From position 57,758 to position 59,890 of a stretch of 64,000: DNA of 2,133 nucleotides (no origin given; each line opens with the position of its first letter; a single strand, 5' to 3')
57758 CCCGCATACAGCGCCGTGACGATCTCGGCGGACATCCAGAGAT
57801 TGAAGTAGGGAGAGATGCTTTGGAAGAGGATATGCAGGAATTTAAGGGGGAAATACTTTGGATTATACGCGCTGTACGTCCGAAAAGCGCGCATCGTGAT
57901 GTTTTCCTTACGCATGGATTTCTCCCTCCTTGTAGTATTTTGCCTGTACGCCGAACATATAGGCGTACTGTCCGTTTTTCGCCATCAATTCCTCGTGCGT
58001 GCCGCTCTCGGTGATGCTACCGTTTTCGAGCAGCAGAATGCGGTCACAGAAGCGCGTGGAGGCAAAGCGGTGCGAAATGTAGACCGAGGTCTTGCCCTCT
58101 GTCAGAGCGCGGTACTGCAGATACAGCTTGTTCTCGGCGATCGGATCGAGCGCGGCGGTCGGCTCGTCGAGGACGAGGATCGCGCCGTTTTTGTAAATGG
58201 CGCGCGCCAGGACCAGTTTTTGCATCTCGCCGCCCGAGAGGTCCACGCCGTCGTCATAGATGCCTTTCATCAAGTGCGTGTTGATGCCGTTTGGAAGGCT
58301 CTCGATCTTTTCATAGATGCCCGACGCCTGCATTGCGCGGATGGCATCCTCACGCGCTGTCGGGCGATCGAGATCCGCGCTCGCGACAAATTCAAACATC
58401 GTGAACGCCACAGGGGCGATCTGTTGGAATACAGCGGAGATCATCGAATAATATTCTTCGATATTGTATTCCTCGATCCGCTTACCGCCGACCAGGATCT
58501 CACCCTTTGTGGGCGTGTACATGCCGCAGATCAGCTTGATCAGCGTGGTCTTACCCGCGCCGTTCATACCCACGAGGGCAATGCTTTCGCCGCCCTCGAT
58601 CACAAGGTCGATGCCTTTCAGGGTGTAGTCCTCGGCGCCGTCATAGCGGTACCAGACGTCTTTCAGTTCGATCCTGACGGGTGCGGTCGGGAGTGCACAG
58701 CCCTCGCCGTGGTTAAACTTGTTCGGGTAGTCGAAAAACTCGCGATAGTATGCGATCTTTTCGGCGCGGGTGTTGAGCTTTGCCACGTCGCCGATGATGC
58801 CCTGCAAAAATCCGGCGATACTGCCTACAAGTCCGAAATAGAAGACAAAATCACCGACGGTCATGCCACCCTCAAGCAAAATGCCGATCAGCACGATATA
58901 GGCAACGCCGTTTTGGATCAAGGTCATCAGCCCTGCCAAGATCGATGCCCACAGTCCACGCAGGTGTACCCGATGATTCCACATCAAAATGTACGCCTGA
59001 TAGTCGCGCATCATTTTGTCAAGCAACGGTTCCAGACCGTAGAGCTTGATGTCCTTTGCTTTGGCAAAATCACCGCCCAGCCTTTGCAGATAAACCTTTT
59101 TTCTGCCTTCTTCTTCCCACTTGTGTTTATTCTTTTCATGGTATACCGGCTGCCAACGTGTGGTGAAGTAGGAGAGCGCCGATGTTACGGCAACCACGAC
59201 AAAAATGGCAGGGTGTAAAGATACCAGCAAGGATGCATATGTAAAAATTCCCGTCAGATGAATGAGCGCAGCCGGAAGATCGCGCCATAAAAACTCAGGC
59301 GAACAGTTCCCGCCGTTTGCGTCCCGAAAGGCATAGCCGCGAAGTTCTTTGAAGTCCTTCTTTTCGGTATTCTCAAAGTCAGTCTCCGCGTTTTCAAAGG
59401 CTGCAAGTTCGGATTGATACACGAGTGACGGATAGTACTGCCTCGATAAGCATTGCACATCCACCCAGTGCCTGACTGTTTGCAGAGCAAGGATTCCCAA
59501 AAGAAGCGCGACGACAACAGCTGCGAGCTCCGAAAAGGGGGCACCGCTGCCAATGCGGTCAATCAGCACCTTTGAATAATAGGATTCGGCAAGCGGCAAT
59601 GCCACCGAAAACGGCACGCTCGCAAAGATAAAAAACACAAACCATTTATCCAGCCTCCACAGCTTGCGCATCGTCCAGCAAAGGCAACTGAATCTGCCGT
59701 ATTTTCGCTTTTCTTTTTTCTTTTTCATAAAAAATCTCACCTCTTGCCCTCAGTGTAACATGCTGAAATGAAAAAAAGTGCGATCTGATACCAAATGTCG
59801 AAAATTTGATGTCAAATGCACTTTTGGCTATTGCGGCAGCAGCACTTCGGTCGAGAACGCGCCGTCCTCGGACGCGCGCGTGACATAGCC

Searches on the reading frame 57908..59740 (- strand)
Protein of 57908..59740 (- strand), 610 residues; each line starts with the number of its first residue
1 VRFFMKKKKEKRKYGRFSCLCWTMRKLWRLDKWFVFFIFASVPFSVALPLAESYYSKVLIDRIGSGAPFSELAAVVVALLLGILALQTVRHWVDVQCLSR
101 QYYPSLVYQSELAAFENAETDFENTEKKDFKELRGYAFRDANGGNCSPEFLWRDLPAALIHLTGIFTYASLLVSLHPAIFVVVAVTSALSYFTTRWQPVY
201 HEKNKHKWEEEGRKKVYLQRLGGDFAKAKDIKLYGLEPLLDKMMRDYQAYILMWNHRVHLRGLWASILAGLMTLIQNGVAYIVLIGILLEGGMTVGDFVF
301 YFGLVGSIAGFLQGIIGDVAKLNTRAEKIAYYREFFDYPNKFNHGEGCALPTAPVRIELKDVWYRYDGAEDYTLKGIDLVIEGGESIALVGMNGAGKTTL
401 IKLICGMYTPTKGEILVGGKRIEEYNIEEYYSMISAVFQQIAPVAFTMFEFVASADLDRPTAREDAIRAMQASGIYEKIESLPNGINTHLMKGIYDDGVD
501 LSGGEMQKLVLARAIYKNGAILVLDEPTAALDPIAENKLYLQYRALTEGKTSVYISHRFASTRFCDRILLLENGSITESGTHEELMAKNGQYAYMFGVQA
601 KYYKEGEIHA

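Call 71: search_protein_families(library=pfam, proteins=[window:57908-59740:-], max_evalue=1e-8)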
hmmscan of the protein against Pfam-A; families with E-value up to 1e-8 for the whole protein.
window:57908-59740:- (610 aa): 1 family
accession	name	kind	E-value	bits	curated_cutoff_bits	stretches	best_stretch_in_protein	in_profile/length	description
PF00005.33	ABC_tran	-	5.6e-27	95.4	25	1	374-529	1-137/137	ABC transporter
